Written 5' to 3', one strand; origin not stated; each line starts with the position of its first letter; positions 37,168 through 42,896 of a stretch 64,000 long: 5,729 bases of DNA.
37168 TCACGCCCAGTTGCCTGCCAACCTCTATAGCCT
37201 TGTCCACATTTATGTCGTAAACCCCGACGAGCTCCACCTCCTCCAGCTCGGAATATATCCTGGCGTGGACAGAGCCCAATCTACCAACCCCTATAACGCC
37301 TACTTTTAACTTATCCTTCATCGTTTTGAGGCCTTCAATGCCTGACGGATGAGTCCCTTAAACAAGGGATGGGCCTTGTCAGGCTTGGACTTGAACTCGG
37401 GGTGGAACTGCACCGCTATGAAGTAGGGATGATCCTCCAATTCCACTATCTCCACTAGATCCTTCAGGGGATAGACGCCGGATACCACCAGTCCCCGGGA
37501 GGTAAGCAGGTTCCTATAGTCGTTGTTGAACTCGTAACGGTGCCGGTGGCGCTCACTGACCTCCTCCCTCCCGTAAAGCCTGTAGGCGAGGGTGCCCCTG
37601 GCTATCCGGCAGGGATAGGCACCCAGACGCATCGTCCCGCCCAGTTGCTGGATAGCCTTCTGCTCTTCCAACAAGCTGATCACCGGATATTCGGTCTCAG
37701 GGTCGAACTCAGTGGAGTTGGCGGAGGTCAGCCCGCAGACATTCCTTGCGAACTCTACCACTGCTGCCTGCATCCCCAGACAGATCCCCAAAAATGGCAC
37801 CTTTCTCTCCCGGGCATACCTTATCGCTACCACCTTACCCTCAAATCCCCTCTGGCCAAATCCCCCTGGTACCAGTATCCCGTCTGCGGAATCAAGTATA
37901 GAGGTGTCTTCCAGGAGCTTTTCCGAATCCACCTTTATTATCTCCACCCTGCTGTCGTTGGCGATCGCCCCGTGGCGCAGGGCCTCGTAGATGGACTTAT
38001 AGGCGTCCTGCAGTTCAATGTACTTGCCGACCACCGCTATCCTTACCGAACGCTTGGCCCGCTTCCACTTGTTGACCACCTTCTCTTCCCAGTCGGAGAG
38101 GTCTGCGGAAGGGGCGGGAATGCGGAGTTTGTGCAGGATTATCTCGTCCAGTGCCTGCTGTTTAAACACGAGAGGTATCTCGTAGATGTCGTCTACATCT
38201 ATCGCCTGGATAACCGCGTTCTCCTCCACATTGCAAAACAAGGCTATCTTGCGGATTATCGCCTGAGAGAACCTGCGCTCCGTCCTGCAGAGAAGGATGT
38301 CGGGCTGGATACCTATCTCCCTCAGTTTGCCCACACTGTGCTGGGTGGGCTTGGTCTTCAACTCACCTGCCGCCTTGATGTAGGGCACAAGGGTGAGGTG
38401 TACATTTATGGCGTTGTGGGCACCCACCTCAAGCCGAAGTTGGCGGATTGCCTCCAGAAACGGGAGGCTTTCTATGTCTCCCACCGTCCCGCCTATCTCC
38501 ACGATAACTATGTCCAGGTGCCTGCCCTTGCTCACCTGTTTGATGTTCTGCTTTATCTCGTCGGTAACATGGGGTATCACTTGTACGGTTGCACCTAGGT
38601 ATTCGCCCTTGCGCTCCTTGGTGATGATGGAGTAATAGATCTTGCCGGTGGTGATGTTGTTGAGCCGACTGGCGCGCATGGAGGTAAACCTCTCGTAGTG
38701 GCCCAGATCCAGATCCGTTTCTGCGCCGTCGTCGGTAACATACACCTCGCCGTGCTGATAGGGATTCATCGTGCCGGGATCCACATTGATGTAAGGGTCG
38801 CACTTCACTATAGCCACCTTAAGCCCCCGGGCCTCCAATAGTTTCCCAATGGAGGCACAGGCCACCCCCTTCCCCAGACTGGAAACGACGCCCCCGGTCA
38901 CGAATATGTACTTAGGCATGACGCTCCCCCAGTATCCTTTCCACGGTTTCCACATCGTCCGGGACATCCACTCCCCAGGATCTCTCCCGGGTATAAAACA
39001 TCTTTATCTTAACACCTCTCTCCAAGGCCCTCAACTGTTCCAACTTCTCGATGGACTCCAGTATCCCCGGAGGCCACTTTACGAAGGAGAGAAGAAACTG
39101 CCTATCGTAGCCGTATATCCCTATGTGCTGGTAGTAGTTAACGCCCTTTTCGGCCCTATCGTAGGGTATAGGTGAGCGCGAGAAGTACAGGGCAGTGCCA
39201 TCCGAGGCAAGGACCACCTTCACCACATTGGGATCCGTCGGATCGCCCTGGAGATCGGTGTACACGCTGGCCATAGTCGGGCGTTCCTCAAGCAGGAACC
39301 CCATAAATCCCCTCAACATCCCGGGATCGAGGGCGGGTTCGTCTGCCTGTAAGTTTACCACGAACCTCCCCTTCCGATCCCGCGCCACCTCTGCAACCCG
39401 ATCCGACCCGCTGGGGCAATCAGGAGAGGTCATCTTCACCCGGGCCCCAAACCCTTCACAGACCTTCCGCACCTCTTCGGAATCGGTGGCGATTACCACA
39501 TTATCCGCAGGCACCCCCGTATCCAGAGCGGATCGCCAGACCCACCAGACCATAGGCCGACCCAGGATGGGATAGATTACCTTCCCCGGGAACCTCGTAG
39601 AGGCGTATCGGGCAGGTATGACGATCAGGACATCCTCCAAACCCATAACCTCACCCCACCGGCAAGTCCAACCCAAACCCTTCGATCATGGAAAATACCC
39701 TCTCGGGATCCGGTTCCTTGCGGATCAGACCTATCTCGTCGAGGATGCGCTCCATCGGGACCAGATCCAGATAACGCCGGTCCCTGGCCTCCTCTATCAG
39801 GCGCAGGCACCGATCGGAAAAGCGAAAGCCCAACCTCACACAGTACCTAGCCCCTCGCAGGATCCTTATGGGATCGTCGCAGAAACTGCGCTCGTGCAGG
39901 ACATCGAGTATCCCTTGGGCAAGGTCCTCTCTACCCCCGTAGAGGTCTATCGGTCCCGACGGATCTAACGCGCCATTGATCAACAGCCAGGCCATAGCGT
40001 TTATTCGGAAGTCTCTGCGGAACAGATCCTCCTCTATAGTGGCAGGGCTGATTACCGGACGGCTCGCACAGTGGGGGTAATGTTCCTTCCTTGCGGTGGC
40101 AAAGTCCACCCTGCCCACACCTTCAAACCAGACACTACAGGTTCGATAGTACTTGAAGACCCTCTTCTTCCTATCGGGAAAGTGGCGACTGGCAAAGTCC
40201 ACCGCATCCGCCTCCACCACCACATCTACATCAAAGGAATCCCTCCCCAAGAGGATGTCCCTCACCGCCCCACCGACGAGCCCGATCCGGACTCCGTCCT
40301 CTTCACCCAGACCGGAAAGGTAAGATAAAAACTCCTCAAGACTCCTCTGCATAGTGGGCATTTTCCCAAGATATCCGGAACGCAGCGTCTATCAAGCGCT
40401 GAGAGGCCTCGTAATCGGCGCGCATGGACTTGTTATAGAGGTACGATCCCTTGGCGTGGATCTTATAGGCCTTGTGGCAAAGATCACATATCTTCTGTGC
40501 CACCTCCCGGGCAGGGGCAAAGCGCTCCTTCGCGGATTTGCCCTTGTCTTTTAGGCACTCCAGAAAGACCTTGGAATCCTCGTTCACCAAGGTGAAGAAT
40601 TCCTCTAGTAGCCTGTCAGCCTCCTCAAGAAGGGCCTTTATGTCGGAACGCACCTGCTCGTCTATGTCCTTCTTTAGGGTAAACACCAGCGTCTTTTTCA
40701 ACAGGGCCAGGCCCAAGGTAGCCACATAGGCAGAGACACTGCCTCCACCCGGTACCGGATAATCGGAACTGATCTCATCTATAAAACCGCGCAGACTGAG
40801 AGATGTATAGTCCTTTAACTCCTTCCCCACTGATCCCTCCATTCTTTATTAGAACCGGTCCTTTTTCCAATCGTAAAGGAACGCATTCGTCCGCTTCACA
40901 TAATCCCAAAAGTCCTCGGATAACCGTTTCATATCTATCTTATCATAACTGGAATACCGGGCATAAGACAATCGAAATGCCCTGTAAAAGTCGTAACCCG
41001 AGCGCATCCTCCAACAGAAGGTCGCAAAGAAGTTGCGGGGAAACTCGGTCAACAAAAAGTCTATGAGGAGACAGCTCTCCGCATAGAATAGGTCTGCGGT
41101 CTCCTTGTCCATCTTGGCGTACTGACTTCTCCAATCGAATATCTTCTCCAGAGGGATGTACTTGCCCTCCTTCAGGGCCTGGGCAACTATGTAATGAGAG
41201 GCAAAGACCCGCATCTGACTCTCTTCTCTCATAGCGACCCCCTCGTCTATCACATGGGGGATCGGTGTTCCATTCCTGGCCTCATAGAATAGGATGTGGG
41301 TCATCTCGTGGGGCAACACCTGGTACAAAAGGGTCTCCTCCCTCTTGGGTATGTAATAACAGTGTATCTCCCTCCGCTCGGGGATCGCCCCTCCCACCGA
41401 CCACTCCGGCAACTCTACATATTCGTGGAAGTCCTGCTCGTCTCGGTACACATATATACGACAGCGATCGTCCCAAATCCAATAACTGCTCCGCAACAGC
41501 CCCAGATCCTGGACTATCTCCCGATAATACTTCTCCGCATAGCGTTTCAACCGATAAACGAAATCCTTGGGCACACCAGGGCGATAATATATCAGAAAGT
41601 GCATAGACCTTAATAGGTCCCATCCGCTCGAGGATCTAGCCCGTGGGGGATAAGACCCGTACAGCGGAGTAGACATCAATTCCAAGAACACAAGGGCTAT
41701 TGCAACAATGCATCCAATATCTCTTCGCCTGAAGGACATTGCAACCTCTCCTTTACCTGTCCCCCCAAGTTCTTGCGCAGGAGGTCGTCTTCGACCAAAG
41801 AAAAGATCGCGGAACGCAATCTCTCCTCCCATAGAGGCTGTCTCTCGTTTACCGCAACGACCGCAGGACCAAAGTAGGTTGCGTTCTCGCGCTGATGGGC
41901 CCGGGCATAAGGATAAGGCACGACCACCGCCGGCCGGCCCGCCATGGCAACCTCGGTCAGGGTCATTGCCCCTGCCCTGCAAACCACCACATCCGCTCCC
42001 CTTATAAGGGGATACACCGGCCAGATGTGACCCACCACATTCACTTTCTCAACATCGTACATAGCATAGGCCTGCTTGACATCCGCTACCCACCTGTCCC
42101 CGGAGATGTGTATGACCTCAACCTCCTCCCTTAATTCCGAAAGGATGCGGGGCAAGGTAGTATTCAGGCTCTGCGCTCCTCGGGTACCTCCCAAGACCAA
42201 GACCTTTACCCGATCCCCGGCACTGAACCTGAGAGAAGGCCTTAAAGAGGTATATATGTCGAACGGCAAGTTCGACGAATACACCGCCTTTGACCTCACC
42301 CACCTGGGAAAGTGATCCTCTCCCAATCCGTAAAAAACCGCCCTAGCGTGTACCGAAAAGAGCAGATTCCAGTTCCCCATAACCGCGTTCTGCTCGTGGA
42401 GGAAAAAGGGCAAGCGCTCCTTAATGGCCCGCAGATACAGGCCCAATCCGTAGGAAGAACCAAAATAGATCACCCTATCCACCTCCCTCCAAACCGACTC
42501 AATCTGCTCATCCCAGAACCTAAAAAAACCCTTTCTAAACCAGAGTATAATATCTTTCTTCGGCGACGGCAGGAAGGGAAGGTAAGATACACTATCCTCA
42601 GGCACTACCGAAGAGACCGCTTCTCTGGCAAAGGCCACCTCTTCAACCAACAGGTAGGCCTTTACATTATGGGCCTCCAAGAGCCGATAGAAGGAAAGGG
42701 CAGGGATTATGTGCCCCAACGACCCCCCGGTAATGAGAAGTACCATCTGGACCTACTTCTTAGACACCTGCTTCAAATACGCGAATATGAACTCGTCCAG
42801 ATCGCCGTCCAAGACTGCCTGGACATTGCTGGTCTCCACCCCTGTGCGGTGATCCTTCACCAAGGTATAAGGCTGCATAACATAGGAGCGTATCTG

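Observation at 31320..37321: Candidate GnnA/GnnB pair, suggesting 2,3-diamino-2,3-dideoxyglucose (GlcN3N) lipid A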

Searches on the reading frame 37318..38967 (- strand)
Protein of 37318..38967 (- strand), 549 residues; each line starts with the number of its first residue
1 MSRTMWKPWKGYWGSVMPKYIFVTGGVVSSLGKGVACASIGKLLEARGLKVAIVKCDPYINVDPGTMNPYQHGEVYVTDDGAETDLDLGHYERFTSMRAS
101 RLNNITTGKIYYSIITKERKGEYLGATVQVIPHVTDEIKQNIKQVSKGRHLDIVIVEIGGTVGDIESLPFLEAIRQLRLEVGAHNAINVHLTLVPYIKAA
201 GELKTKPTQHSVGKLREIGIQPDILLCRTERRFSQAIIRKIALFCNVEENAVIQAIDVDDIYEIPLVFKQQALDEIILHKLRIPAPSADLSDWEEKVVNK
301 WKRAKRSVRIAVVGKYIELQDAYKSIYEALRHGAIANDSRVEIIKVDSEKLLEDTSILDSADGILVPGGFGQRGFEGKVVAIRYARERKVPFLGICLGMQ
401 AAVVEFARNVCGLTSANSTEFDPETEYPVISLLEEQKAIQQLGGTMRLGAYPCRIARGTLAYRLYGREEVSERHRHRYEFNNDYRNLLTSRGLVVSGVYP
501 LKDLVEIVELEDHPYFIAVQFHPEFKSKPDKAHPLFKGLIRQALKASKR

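Call 3: search_protein_families(library=ncbifam, proteins=[window:37318-38967:-])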
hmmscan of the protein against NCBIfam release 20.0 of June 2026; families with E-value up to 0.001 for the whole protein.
window:37318-38967:- (549 aa): 11 families
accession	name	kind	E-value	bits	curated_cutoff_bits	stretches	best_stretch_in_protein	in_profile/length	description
NF003792.0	PRK05380.1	equivalog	2.8e-257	854.7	308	1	17-548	2-531/534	CTP synthase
TIGR00337.1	PyrG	equivalog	1.5e-250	832.3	462.75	1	18-541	3-525/526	glutamine hydrolyzing CTP synthase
NF004836.1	PRK06186.1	equivalog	6.4e-45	153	260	1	308-543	1-227/228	CTP synthase C-terminal region-related (seleno)protein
TIGR01368.1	CPSaseIIsmall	equivalog_domain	6.5e-08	31.9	307.35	0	491-542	308-358/361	glutamine-hydrolyzing carbamoyl-phosphate synthase small subunit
NF005849.0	PRK07765.1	equivalog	2.3e-07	30.3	308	1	338-409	24-96/219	aminodeoxychorismate/anthranilate synthase component II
NF001975.0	PRK00758.1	equivalog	3.3e-06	26.8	198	1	355-410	37-89/185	GMP synthase subunit A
NF008471.0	PRK11366.1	equivalog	7.3e-06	25.6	266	0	503-541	203-242/254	gamma-glutamyl-gamma-aminobutyrate hydrolase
TIGR00888.1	guaA_Nterm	equivalog_domain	1.3e-05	24.7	172.15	0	360-411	41-92/188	glutamine-hydrolyzing GMP synthase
NF009475.0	PRK12838.1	equivalog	0.00012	21.2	221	0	360-404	210-255/359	carbamoyl phosphate synthase small subunit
TIGR01855.1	IMP_synth_hisH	equivalog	0.00038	20.3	105.4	0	349-401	25-83/198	imidazole glycerol phosphate synthase subunit HisH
NF041322.1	Anth_synII_Halo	equivalog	0.00076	19.2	320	0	384-410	68-94/190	anthranilate synthase component II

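Call 4: search_protein_families(library=pfam, proteins=[window:37318-38967:-])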
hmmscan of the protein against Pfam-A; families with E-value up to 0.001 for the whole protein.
window:37318-38967:- (549 aa): 4 families
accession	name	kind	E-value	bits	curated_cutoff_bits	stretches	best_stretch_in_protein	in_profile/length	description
PF06418.20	CTP_synth_N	-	1.6e-129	431.4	26.1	1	19-283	1-265/265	CTP synthase N-terminus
PF00117.34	GATase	-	2.9e-40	138.4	22.8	1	319-540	2-188/190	Glutamine amidotransferase class-I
PF07722.19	Peptidase_C26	-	7.8e-09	36.1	20.5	1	381-524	97-219/219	Peptidase C26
PF01656.29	CbiA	-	0.00022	21.6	25.4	1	29-134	8-54/125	CobQ/CobB/MinD/ParA nucleotide binding domain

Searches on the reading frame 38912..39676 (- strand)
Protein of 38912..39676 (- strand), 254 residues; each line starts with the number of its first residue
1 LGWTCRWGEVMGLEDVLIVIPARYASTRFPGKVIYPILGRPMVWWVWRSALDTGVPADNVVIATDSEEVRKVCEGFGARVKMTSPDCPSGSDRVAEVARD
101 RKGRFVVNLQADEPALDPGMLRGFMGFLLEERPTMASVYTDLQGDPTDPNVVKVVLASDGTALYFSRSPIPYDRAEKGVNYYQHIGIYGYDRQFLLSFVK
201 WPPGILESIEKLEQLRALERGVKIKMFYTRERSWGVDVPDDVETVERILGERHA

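Call 3: search_protein_families(library=ncbifam, proteins=[window:38912-39676:-])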
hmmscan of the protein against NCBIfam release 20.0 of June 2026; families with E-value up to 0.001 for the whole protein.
window:38912-39676:- (254 aa): 8 families
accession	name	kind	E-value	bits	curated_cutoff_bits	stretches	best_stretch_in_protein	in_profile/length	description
NF003952.0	PRK05450.1-5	subfamily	5.2e-84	281.3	193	1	16-252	3-248/250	3-deoxy-manno-octulosonate cytidylyltransferase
NF009905.0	PRK13368.1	subfamily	7.4e-74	248.1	255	1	16-251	3-240/243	3-deoxy-manno-octulosonate cytidylyltransferase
NF003950.0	PRK05450.1-3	subfamily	3e-66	223.3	234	1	15-251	2-244/248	3-deoxy-manno-octulosonate cytidylyltransferase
TIGR00466.1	kdsB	equivalog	1.4e-58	198.2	155.2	1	17-243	4-241/241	3-deoxy-manno-octulosonate cytidylyltransferase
NF003948.0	PRK05450.1-1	equivalog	9.8e-57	192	281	1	14-251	4-245/248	3-deoxy-manno-octulosonate cytidylyltransferase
TIGR03584.1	PseF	equivalog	1.6e-10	41.1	205.7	1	18-85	2-68/222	pseudaminic acid cytidylyltransferase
NF010938.0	PRK14358.1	equivalog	3.3e-05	22.6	500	1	31-148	26-140/481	bifunctional N-acetylglucosamine-1-phosphate uridyltransferase/glucosamine-1-phosphate acetyltransferase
NF010935.0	PRK14355.1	equivalog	0.00053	18.7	718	1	32-197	23-185/459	bifunctional UDP-N-acetylglucosamine diphosphorylase/glucosamine-1-phosphate N-acetyltransferase GlmU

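Call 4: search_protein_families(library=pfam, proteins=[window:38912-39676:-])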
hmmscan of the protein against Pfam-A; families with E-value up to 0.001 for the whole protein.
window:38912-39676:- (254 aa): 2 families
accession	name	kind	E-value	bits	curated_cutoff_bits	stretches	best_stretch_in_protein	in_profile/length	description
PF02348.25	CTP_transf_3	-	1.5e-49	169.2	22.6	1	18-224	2-217/217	Cytidylyltransferase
PF12804.13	NTP_transf_3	-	2e-05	25.3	27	1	32-143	16-127/160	MobA-like NTP transferase domain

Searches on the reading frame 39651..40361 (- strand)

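Call 6: search_protein_families(library=ncbifam, proteins=[window:39651-40361:-], max_evalue=1e-10)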
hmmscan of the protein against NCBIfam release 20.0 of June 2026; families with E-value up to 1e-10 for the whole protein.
window:39651-40361:- (236 aa): 9 families
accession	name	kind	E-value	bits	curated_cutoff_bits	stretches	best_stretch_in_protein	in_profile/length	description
NF041569.1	A-tRNAntase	equivalog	4e-34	118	1440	1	8-231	464-687/880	A-adding tRNA nucleotidyltransferase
TIGR02692.1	tRNA_CCA_actino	equivalog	6.2e-29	100.9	438.8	1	8-222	12-226/466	CCA tRNA nucleotidyltransferase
NF008137.0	PRK10885.1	equivalog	1.7e-22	79.8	451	1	26-226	3-197/409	multifunctional CCA addition/repair protein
NF009814.0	PRK13299.1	equivalog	1.2e-21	77.2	290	1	22-220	19-210/396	CCA tRNA nucleotidyltransferase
TIGR01942.1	pcnB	subfamily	4.4e-17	62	305.65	1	27-212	33-214/425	polynucleotide adenylyltransferase PcnB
NF009813.0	PRK13298.1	equivalog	8.9e-17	61.1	606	1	25-210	2-181/417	tRNA CCA-pyrophosphorylase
NF009812.0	PRK13297.1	equivalog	5.4e-13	48.8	624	1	22-224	10-204/364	tRNA CCA-pyrophosphorylase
NF009811.0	PRK13296.1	equivalog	3.3e-12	45.9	469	1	27-207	4-178/360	CCA tRNA nucleotidyltransferase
NF008634.1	PRK11623.1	equivalog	8.5e-12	44.4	702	0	23-209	60-253/469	polynucleotide adenylyltransferase PcnB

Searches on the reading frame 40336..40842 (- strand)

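Call 6: search_protein_families(library=ncbifam, proteins=[window:40336-40842:-], max_evalue=1e-10)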
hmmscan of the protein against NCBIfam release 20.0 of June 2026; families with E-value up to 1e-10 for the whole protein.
window:40336-40842:- (168 aa): 1 family
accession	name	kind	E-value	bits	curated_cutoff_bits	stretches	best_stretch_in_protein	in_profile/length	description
NF045657.1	MthfCyhylaseFchA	equivalog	3e-11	43.2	275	1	16-95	6-85/207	methenyltetrahydrofolate cyclohydrolase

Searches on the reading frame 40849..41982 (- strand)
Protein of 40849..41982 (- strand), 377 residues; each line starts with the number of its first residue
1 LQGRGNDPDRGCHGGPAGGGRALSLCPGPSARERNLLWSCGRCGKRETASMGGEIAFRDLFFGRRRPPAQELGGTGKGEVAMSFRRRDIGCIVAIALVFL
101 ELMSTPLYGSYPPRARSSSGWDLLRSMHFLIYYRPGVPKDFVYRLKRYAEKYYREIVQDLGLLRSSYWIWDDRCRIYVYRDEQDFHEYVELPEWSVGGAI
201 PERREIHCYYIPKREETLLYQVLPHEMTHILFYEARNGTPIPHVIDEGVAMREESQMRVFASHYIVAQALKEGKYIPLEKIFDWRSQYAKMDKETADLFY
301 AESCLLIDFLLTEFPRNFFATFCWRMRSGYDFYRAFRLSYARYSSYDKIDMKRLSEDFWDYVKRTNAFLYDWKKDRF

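Call 6: search_protein_families(library=ncbifam, proteins=[window:40849-41982:-], max_evalue=1e-10)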
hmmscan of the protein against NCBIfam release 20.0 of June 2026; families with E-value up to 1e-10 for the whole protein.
window:40849-41982:- (377 aa): 0 families

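Call 29: search_protein_families(library=pfam, proteins=[window:40849-41982:-], max_evalue=0.00001)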
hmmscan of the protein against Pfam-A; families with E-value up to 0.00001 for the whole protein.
window:40849-41982:- (377 aa): 1 family
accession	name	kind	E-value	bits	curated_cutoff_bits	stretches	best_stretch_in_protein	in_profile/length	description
PF13485.12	Peptidase_MA_2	-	8.2e-07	29.5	32.4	1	175-340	22-184/201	Peptidase MA superfamily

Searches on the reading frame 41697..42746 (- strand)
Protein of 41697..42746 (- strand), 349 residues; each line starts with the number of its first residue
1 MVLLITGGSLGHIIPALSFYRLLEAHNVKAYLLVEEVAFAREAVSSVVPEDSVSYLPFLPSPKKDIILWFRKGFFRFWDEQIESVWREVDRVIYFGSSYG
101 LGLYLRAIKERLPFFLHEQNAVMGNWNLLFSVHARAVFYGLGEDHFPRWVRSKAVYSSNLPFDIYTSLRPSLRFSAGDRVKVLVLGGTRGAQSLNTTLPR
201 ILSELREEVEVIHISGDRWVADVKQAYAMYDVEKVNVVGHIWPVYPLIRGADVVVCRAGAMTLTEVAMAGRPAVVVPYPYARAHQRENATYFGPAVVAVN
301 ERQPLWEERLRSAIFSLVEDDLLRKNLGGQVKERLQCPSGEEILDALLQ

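Call 6: search_protein_families(library=ncbifam, proteins=[window:41697-42746:-], max_evalue=1e-10)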
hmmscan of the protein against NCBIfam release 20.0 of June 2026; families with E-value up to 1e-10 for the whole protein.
window:41697-42746:- (349 aa): 1 family
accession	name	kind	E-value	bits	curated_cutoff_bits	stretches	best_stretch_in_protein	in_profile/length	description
TIGR01133.1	murG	equivalog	9.3e-38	130.1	250.25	1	2-346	8-352/353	undecaprenyldiphospho-muramoylpentapeptide beta-N-acetylglucosaminyltransferase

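Call 29: search_protein_families(library=pfam, proteins=[window:41697-42746:-], max_evalue=0.00001)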
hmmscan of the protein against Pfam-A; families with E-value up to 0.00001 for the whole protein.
window:41697-42746:- (349 aa): 2 families
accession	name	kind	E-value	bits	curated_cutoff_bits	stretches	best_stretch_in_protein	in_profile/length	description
PF04101.22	Glyco_tran_28_C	-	2.3e-27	96.5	22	1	182-320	2-143/166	Glycosyltransferase family 28 C-terminal domain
PF03033.26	Glyco_transf_28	-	1.1e-09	38.9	26.2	1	2-138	1-138/139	Glycosyltransferase family 28 N-terminal domain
